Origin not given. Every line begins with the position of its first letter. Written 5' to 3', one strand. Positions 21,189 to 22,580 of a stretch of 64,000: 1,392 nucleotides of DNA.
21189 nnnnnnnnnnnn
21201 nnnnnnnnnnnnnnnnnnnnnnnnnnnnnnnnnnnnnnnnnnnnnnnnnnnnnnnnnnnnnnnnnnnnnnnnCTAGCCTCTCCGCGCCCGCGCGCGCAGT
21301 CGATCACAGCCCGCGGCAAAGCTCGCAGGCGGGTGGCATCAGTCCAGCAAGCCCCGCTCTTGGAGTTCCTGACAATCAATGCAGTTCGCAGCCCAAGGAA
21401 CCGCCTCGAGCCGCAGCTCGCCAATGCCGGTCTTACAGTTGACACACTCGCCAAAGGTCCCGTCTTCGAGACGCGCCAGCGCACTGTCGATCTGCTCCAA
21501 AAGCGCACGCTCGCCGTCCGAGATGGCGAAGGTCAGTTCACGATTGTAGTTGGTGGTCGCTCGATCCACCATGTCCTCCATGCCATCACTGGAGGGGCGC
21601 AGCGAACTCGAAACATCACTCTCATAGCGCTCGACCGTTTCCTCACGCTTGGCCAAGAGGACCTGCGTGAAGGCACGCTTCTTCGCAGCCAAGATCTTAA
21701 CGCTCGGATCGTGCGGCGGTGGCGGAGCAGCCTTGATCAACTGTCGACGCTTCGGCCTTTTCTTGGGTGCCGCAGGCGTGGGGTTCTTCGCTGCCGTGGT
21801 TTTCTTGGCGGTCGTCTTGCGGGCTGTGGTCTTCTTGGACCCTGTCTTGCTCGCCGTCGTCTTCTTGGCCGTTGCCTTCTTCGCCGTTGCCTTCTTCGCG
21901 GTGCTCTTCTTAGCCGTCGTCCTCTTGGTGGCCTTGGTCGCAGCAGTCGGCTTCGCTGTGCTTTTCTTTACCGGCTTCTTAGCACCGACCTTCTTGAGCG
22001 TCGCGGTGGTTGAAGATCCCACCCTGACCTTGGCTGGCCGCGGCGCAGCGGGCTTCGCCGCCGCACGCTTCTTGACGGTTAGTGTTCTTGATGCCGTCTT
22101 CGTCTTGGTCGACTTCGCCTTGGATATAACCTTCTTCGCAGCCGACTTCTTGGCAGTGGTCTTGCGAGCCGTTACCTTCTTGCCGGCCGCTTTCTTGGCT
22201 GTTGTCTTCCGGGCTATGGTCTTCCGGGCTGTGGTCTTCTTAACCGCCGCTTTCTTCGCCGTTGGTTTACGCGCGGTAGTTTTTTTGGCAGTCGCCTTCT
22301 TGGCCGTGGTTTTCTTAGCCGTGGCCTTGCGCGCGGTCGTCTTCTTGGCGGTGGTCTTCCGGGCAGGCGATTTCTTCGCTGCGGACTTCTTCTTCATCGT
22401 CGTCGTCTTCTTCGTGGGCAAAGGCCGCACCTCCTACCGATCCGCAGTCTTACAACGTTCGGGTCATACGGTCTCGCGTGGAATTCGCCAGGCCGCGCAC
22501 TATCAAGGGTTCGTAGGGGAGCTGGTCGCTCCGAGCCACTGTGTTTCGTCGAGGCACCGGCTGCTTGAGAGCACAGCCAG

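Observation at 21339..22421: DksA fused to ~240 aa of histone H1/Hc2-like pentapeptide repeats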

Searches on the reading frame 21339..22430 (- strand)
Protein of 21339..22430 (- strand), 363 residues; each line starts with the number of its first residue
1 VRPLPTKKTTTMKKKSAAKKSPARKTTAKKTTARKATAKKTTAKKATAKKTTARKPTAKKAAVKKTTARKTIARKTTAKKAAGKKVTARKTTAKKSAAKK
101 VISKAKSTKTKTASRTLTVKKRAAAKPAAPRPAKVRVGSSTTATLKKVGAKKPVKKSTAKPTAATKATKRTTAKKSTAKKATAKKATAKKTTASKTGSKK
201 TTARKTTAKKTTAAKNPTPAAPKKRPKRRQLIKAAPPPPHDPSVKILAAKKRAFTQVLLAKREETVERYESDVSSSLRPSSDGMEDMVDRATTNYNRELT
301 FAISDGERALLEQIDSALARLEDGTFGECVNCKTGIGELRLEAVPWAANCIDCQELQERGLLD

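Call 3: search_protein_families(library=pfam, proteins=[window:21339-22430:-], max_evalue=0.01)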
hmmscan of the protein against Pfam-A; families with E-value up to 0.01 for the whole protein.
window:21339-22430:- (363 aa): 3 families
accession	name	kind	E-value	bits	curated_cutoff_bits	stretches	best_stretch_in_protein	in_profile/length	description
PF07382.16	HC2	-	3.5e-17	63.6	40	2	7-130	11-138/194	Histone H1-like nucleoprotein HC2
PF01258.23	zf-dskA_traR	-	8e-09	35.8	24.9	1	324-359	1-36/36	Prokaryotic dksA/traR C4-type zinc finger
PF21157.2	DksA_N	-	1.4e-07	32.1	27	1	252-321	3-71/71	DnaK suppressor protein DksA, N-terminal domain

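Call 4: search_protein_families(library=ncbifam, proteins=[window:21339-22430:-], max_evalue=0.01)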
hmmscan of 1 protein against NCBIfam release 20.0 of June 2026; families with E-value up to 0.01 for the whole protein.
window:21339-22430:- (363 aa): 9 families
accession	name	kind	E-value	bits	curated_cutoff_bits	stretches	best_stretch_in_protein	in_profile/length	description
TIGR02420.1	dksA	equivalog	4.3e-22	78.6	115.5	1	249-355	4-109/110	RNA polymerase-binding protein DksA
NF033459.1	DksA_like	equivalog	1.7e-15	57.3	105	1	253-359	5-111/113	RNA polymerase-binding protein DksA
TIGR02890.1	bacill_yteA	subfamily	3.2e-15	56.6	134.4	1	287-358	47-118/159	regulatory protein, yteA family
NF008045.0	PRK10778.1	equivalog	6.2e-14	52.5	289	1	249-358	35-143/151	RNA polymerase-binding protein DksA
NF038052.1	histone_lik_HC2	exception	2e-11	44.5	135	1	6-135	10-139/201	histone H1-like DNA-binding protein Hc2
NF038053.1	hist_H1_lk_Burk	equivalog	5.2e-11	43.2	80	2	8-134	17-145/195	histone H1-like DNA-binding protein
TIGR02419.1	C4_traR_proteo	subfamily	2.9e-07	31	59.7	1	324-358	30-64/64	phage/conjugal plasmid C-4 type zinc finger protein, TraR family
NF050153.2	Rv3852_fam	equivalog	0.00076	20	100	0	5-60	19-72/145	Rv3852 family protein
NF008243.0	PRK11019.1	equivalog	0.0021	18.4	96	1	317-358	26-68/88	DksA/TraR family C4-type zinc finger protein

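Call 17: find_encoding_contigs(protein=window:21339-22397:-, flank=3000, max_places=4)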
Protein window:21339-22397:- (352 aa): no gene with exactly this product is on record in the collection.

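Call 42: predict_structure(alignment_id=A2)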
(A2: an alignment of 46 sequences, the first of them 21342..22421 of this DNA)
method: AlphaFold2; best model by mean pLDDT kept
length: 360 residues; sequences in the alignment: 46
mean_pLDDT: 63.0   pTM: 0.44
mean pLDDT of the five models: 63.0, 61.7, 58.4, 58.3, 57.0
residues with pLDDT >= 90: 80; 70-90: 40; 50-70: 99; < 50: 141
segments of 3 or more residues with pLDDT < 50: 1-4, 18-20, 23-31, 38-40, 42-49, 62-66, 80-83, 98-111, 132-143, 146-148, 159-164, 166-171, 178-180, 188-211
pLDDT, mean of each block of 10 residues (from residue 1): 46 51 47 49 47 50 47 51 50 50 44 50 57 43 49 48 46 49 46 39 41 53 59 65 86 98 92 81 85 78 93 97 95 94 96 95
secondary structure, 60 per line:
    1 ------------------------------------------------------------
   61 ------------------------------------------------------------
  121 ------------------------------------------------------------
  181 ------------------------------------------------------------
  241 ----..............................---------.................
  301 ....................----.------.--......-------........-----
elements in order: H245-274 H284-320 H335-340 H348-355

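Call 46: fold_search(model_id=the predicted structure, library=pdb)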
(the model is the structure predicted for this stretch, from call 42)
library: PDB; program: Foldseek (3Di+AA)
matches with E <= 10: 116; with E <= 0.001: 7
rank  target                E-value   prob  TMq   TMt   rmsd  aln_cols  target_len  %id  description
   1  4ijj_A                3.7e-07  1.00  0.28  0.73   2.2       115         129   33  Structure of transcription factor DksA2 from Pseudomonas aeruginosa (released 2013-02-27)
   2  4ijj_B                1.4e-06  1.00  0.29  0.74   3.3       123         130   32  Structure of transcription factor DksA2 from Pseudomonas aeruginosa (released 2013-02-27)
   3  7khi_M                3.5e-06  1.00  0.29  0.69   2.5       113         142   34  Escherichia coli RNA polymerase and rrnBP1 promoter complex with DksA/ppGpp (released 2020-10-28)
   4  1tjl_A                7.9e-06  1.00  0.29  0.67   2.6       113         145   34  Crystal structure of transcription factor DksA from E. coli (released 2004-09-07)
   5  5vsw_M                1.7e-05  1.00  0.27  0.65   2.8       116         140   34  X-ray crystal structure of Escherichia coli RNA polymerase and DksA/ppGpp complex (released 2017-06-14)
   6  6ptg_B                3.0e-04  1.00  0.21  0.85   4.8       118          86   22  Structure of RNA polymerase binding protein and transcriptional regulator Dks from Chlamydia trachomatis L2 (LGV434) (released 2019-07-24)
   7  6ptg_A                6.8e-04  1.00  0.15  0.60  12.8        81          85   32  Structure of RNA polymerase binding protein and transcriptional regulator Dks from Chlamydia trachomatis L2 (LGV434) (released 2019-07-24)
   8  2kq9_MODEL_1_A        3.9e-03  1.00  0.21  0.63  10.3       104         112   32  Solution structure of DnaK suppressor protein from Agrobacterium tumefaciens C58. Northeast Structural Genomic (released 2009-11-17)
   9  6n57_M                4.1e-01  0.66  0.09  0.45  10.2        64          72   25  Cryo-EM structure of Escherichia coli RNAP polymerase bound with TraR in conformation I (released 2020-02-26)
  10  9qmp                  1.3e+00  0.21  0.13  0.12   8.6        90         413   17  E.coli seryl-tRNA synthetase (released 2025-05-14)
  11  5vi5_D                1.3e+00  0.14  0.12  0.05   9.1       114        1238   17  Structure of Mycobacterium smegmatis transcription initiation complex with a full transcription bubble (released 2017-07-26)
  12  6tye_D                1.5e+00  0.25  0.14  0.05   5.5        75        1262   12  Crystal structure of MTB sigma L transcription initiation complex with 5 nt long RNA primer (released 2020-03-11)
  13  9isn_D                1.8e+00  0.54  0.18  0.06   3.9        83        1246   12  Cryo-EM structure of Streptomyces coelicolor sigma factor shbA transcription initiation complex (released 2025-05-14)
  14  5uh7_B                1.8e+00  0.21  0.14  0.28   5.5        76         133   12  Crystal structure of beta'MtbSI of Mycobacterium tuberculosis RNA polymerase (released 2017-04-12)
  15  8r3m_D                1.8e+00  0.16  0.10  0.04   7.2        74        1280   15  Mycobacterium smegnatis RNA polymerase transcription initiation complex with SigmaA, RbpA, HelD N-terminal, CO and PCh (released 2024-10-02)
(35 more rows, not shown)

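Call 50: find_homologous_proteins(query=window:21342-22421:-, max_evalue=1e-10)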
Query window:21342-22421:- (360 aa): 235 proteins with E <= 1e-10 among 8000 candidates; the best 120 are listed.
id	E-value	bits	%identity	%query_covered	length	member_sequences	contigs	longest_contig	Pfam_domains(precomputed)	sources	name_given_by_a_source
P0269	5.3e-32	130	44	40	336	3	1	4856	PF21157.3,PF01258.24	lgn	-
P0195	7.0e-32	130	52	38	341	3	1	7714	PF01258.24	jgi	jgi:RNA polymerase-binding protein DksA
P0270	1.7e-31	128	24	56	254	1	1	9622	PF01258.24,PF07382.17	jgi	jgi:RNA polymerase-binding transcription factor DksA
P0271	5.9e-31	127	44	40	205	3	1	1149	PF21157.3,PF01258.24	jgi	jgi:DnaK suppressor protein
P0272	1.4e-28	119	45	41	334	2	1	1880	PF21157.3,PF01258.24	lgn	-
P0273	6.3e-25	107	-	-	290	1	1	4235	PF21157.3,PF01258.24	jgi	-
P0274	4.4e-24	104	34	49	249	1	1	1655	PF01258.24,PF07382.17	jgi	jgi:RNA polymerase-binding protein DksA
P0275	7.9e-24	103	35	89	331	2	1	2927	PF01258.24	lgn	-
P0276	1.4e-23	102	-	-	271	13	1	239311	PF01258.24,PF07382.17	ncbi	ncbi:TraR/DksA family transcriptional regulator [Streptomyces parvulus]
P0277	1.8e-23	102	37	58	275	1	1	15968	PF01258.24,PF07382.17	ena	-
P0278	1.8e-23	102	28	48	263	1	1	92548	PF21157.3,PF01258.24,PF07382.17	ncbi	-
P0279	1.1e-22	99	36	51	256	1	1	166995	PF01258.24,PF07382.17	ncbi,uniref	ncbi:TraR/DksA C4-type zinc finger protein [Streptomyces sp. NPDC048232]|uniref:TraR/DksA family tra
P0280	1.1e-22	99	-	-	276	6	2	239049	PF01258.24,PF07382.17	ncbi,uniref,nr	ncbi:TraR/DksA family transcriptional regulator [Streptomyces parvulus]|uniref:TraR/DksA family tran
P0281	1.7e-22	99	50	8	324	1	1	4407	PF01258.24,PF07382.17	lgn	-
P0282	1.9e-22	99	-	-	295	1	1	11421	PF21157.3,PF01258.24,PF07382.17,PF02095.22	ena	-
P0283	4.1e-22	98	33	77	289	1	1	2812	PF01258.24,PF07382.17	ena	-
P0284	4.8e-22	97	-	-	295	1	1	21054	PF21157.3,PF01258.24,PF07382.17,PF02095.22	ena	-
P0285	7.4e-22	97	54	29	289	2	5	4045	PF21157.3,PF01258.24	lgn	-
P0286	1.1e-21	96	-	-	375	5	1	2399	PF01258.24,PF07382.17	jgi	jgi:DnaK suppressor protein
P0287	1.1e-21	96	31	57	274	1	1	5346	PF01258.24,PF07382.17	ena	-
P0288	1.2e-21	96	39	33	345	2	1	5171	PF01258.24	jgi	-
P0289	2.0e-21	95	32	52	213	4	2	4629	PF01258.24,PF07382.17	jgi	jgi:DnaK suppressor protein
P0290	2.4e-21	95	28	65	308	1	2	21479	PF21157.3,PF01258.24,PF07382.17,PF02095.22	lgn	-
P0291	2.7e-21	95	35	96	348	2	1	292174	PF01258.24,PF07382.17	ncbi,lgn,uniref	ncbi:TraR/DksA family transcriptional regulator [Streptomyces sp. NPDC023327]|uniref:TraR/DksA famil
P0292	3.1e-21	95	27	55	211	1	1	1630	PF01258.24,PF07382.17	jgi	jgi:DnaK suppressor protein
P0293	3.2e-21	95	34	52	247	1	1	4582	PF01258.24,PF07382.17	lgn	-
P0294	3.8e-21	94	33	87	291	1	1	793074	PF01258.24,PF07382.17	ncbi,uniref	ncbi:TraR/DksA family transcriptional regulator [Streptomyces sp. NPDC050147]|uniref:TraR/DksA famil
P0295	7.3e-21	93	51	54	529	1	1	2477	PF11977.15,PF00575.30,PF07382.17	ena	-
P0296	7.4e-21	93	29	43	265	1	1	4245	PF01258.24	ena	-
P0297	1.4e-20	93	27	52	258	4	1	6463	PF01258.24,PF07382.17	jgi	jgi:RNA polymerase-binding protein DksA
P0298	1.7e-20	92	41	25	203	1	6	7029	PF01258.24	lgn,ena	-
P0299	1.7e-20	92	46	54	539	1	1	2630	PF11977.15,PF00575.30,PF07382.17,PF02095.22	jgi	jgi:hypothetical protein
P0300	1.8e-20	92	35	48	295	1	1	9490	PF21157.3,PF01258.24,PF07382.17,PF02095.22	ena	-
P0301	2.6e-20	92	35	48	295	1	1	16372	PF21157.3,PF01258.24,PF07382.17,PF02095.22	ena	-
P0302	2.9e-20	91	35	57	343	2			PF01258.24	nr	nr:TraR/DksA C4-type zinc finger protein [Streptomyces sp. NBC_01001]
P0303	3.0e-20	91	34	32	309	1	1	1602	PF21157.3,PF01258.24,PF07382.17,PF02095.22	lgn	-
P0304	3.5e-20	91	53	9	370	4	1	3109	PF01258.24,PF07382.17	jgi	jgi:DnaK suppressor protein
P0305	3.5e-20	91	30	48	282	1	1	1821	PF01258.24,PF07382.17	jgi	jgi:RNA polymerase-binding protein DksA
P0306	5.7e-20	90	52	14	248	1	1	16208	PF01258.24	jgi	jgi:RNA polymerase-binding protein DksA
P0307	5.9e-20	90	37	57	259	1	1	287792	PF01258.24,PF07382.17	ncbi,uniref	ncbi:TraR/DksA C4-type zinc finger protein [Streptomyces parvulus]|uniref:TraR/DksA family transcrip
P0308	6.0e-20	90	33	49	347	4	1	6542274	PF01258.24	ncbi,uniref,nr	ncbi:TraR/DksA family transcriptional regulator [Streptomyces seoulensis]|uniref:TraR/DksA family tr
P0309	7.1e-20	90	32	41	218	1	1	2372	PF01258.24,PF07382.17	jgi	jgi:RNA polymerase-binding protein DksA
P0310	7.7e-20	90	35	56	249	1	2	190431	PF01258.24,PF07382.17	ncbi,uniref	ncbi:TraR/DksA C4-type zinc finger protein [Streptomyces sp. NPDC058812]|uniref:TraR/DksA C4-type zi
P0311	1.3e-19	89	30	58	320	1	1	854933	PF01258.24,PF07382.17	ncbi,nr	ncbi:hypothetical protein GCM10010216_04750 [Streptomyces flaveolus]|nr:hypothetical protein GCM1001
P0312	2.0e-19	89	-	-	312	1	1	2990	PF01258.24,PF07382.17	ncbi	-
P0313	2.3e-19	88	31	75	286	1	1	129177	PF01258.24,PF07382.17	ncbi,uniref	ncbi:TraR/DksA family transcriptional regulator [Streptomyces parvulus]|uniref:TraR/DksA family tran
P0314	2.3e-19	88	30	61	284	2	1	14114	PF21157.3,PF01258.24,PF07382.17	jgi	-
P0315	2.7e-19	88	32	75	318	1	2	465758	PF01258.24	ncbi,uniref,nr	ncbi:TraR/DksA family transcriptional regulator [Streptomyces kunmingensis]|uniref:TraR/DksA family 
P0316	3.1e-19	88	-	-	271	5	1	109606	PF01258.24,PF07382.17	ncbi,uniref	ncbi:TraR/DksA family transcriptional regulator [Streptomyces parvulus]|uniref:TraR/DksA family tran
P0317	3.9e-19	88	38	47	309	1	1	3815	PF01258.24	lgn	-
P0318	4.1e-19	88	30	52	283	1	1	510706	PF01258.24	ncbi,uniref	ncbi:TraR/DksA family transcriptional regulator [Streptomyces sp. NPDC091268]|uniref:TraR/DksA famil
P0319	6.5e-19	87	49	57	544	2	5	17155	PF11977.15,PF00575.30,PF07382.17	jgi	jgi:hypothetical protein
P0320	8.0e-19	87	36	43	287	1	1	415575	PF01258.24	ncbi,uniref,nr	ncbi:TraR/DksA family transcriptional regulator [Streptomyces tailanensis]|uniref:TraR/DksA family t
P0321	1.4e-18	86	43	19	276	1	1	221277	PF01258.24,PF07382.17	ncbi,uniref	ncbi:TraR/DksA family transcriptional regulator [Streptomyces parvulus]|uniref:TraR/DksA family tran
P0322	1.5e-18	86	37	37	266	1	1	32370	PF01258.24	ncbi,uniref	ncbi:TraR/DksA family transcriptional regulator [Streptomyces sp. NPDC060232]|uniref:TraR/DksA famil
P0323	1.7e-18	86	38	52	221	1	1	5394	PF01258.24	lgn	-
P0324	2.2e-18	85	30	56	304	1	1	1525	PF21157.3,PF01258.24,PF07382.17,PF02095.22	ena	-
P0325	2.3e-18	85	-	-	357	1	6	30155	PF01258.24,PF07382.17,PF02095.22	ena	-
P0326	2.7e-18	85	34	34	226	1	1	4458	PF01258.24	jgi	jgi:DnaK suppressor protein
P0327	3.0e-18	85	35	53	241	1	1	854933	PF01258.24,PF07382.17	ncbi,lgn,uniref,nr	ncbi:TraR/DksA family transcriptional regulator [Streptomyces flaveolus]|uniref:TraR/DksA family tra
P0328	3.8e-18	84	41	21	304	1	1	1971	PF21157.3,PF01258.24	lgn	-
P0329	4.7e-18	84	37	27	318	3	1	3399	PF01258.24,PF07382.17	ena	-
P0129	8.5e-18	83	45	30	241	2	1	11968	PF01258.24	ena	-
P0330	8.5e-18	83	28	59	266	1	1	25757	PF01258.24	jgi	jgi:RNA polymerase-binding protein DksA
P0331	9.8e-18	83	31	65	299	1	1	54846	PF21157.3,PF01258.24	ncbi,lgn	-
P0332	1.0e-17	83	33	44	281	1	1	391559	PF01258.24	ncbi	ncbi:TraR/DksA family transcriptional regulator [Streptomyces sp. NPDC001009]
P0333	1.5e-17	83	40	25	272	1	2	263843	PF01258.24,PF07382.17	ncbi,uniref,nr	ncbi:TraR/DksA family transcriptional regulator [Streptomyces catenulae]|uniref:TraR/DksA C4-type zi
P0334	1.6e-17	82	35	51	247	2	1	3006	PF01258.24,PF07382.17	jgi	jgi:RNA polymerase-binding protein DksA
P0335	1.9e-17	82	36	28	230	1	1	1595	PF01258.24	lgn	-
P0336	2.3e-17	82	35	53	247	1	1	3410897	PF01258.24,PF07382.17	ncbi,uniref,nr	ncbi:TraR/DksA C4-type zinc finger protein [Streptomyces mutabilis]|uniref:DNA-binding protein n=1 T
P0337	2.4e-17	82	28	52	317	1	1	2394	PF01258.24,PF07382.17,PF02095.22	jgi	jgi:RNA polymerase-binding protein DksA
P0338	2.9e-17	82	40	25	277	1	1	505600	PF01258.24,PF07382.17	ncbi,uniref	ncbi:TraR/DksA family transcriptional regulator [Streptomyces sp. NPDC014733]|uniref:TraR/DksA famil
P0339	3.1e-17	82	-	-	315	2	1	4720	PF01258.24,PF07382.17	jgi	jgi:RNA polymerase-binding transcription factor DksA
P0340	3.4e-17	81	32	49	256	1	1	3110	PF01258.24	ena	-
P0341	3.8e-17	81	63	23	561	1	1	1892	PF11977.15,PF00575.30,PF07382.17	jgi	-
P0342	4.5e-17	81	34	50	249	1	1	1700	PF01258.24,PF07382.17,PF02095.22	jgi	jgi:RNA polymerase-binding protein DksA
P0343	5.7e-17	81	31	79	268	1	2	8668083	PF01258.24,PF07382.17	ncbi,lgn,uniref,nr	ncbi:RNA polymerase-binding protein DksA [Streptomyces sp. PvR006]|uniref:TraR/DksA family transcrip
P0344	7.2e-17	80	41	25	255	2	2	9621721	PF01258.24,PF07382.17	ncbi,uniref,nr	ncbi:TraR/DksA family transcriptional regulator [Streptomyces cinnabarinus]|uniref:TraR/DksA family 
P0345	7.4e-17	80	33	56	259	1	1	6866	PF01258.24,PF07382.17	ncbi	ncbi:MAG: TraR/DksA family transcriptional regulator [Nocardioidaceae bacterium]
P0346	7.9e-17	80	30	45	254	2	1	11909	PF21157.3,PF01258.24,PF07382.17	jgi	jgi:DnaK suppressor protein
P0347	8.3e-17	80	-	-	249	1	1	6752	PF01258.24,PF07382.17,PF02095.22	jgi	jgi:RNA polymerase-binding protein DksA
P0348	1.1e-16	80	30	74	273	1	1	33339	PF01258.24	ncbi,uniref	ncbi:TraR/DksA family transcriptional regulator [Streptomyces virginiae]|uniref:TraR/DksA family tra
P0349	1.4e-16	79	28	46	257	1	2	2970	PF21157.3,PF01258.24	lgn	-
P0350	1.6e-16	79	-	-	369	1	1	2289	PF01258.24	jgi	jgi:DnaK suppressor protein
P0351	2.1e-16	79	33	34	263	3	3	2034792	PF01258.24,PF07382.17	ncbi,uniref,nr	ncbi:TraR/DksA C4-type zinc finger protein [Streptomyces sp. NPDC087908]|uniref:TraR/DksA family tra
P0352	2.3e-16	79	33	48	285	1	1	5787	PF21157.3,PF01258.24,PF07382.17,PF02095.22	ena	-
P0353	2.6e-16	78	29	77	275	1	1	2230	PF01258.24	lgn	-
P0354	3.0e-16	78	37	51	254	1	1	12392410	PF01258.24,PF07382.17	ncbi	ncbi:TraR/DksA family transcriptional regulator [Streptomyces sp. LZ34]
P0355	3.1e-16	78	60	15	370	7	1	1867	PF01258.24,PF07382.17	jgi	jgi:DnaK suppressor protein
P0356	4.1e-16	78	57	11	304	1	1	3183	PF21157.3,PF01258.24,PF07382.17,PF02095.22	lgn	-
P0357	4.1e-16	78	33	53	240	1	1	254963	PF01258.24,PF07382.17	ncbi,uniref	ncbi:TraR/DksA C4-type zinc finger protein [Kribbella sp. NPDC026611]|uniref:TraR/DksA family transc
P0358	4.8e-16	78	25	77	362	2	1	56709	PF01258.24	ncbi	-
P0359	5.0e-16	78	-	-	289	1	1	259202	PF01258.24,PF07382.17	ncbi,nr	ncbi:MAG TPA: TraR/DksA C4-type zinc finger protein [Nocardioidaceae bacterium]|nr:TraR/DksA C4-type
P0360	5.6e-16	77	-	-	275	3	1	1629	PF01258.24,PF07382.17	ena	-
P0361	6.2e-16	77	30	49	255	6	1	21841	PF01258.24,PF07382.17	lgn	-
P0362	8.0e-16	77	40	57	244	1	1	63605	PF21157.3,PF01258.24,PF07382.17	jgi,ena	-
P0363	1.0e-15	77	35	28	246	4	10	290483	PF01258.24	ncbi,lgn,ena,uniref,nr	ncbi:TraR/DksA family transcriptional regulator [Kytococcus schroeteri]|uniref:TraR/DksA family tran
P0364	1.5e-15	76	45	18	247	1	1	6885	PF01258.24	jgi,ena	-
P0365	1.6e-15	76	32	76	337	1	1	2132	PF21157.3,PF01258.24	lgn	-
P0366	1.7e-15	76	30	56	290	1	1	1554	PF21157.3,PF01258.24,PF07382.17,PF02095.22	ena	-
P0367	1.9e-15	76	38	31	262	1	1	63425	PF01258.24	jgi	jgi:DnaK suppressor protein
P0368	2.4e-15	75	-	-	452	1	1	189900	PF00406.30,PF05191.21,PF07382.17,PF13207.13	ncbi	-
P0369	2.4e-15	75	30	59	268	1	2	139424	PF01258.24,PF07382.17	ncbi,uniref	ncbi:TraR/DksA family transcriptional regulator [Streptomyces anulatus]|uniref:TraR/DksA family tran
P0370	2.8e-15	75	33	45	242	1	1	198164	PF01258.24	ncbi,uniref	ncbi:TraR/DksA family transcriptional regulator [Streptomyces sp. NPDC058195]|uniref:TraR/DksA famil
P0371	3.1e-15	75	32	58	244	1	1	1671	PF01258.24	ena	-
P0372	3.2e-15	75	-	-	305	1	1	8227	PF21157.3,PF01258.24,PF07382.17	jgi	jgi:DnaK suppressor protein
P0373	5.6e-15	74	35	36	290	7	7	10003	PF21157.3,PF01258.24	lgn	-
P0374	6.6e-15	74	44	18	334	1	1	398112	PF01258.24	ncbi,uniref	ncbi:TraR/DksA family transcriptional regulator [Streptomyces sp. NPDC005963]|uniref:TraR/DksA famil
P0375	7.4e-15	74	73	4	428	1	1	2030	PF01258.24,PF07382.17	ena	-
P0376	7.8e-15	74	55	12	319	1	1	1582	PF21157.3,PF01258.24,PF07382.17,PF02095.22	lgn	-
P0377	8.3e-15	74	31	58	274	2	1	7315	PF01258.24,PF07382.17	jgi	jgi:RNA polymerase-binding protein DksA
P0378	1.1e-14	73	30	47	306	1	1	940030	PF01258.24,PF07382.17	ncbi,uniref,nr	ncbi:TraR/DksA family transcriptional regulator [Flexivirga meconopsidis]|uniref:TraR/DksA family tr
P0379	1.2e-14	73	39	24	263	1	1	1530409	PF01258.24,PF07382.17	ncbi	ncbi:TraR/DksA family transcriptional regulator [Streptomyces anulatus]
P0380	1.2e-14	73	35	52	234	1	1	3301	PF01258.24,PF07382.17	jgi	jgi:RNA polymerase-binding protein DksA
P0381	1.4e-14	73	30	57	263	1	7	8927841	PF01258.24,PF07382.17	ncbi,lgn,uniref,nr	ncbi:TraR/DksA C4-type zinc finger protein [Streptomyces anulatus]|uniref:TraR/DksA C4-type zinc fin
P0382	1.4e-14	73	34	51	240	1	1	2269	PF01258.24,PF07382.17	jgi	jgi:RNA polymerase-binding transcription factor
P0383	1.8e-14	72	27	78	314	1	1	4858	PF01258.24,PF07382.17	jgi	-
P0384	1.9e-14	72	30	57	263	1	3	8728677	PF01258.24,PF07382.17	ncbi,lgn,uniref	ncbi:TraR/DksA C4-type zinc finger protein [Streptomyces anulatus]|uniref:TraR/DksA family transcrip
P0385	2.0e-14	72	30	49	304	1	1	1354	PF01258.24,PF07382.17,PF02095.22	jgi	jgi:RNA polymerase-binding protein DksA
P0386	2.3e-14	72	30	59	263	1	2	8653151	PF01258.24,PF07382.17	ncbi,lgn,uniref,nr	ncbi:TraR/DksA family transcriptional regulator [Streptomyces anulatus]|uniref:TraR/DksA family tran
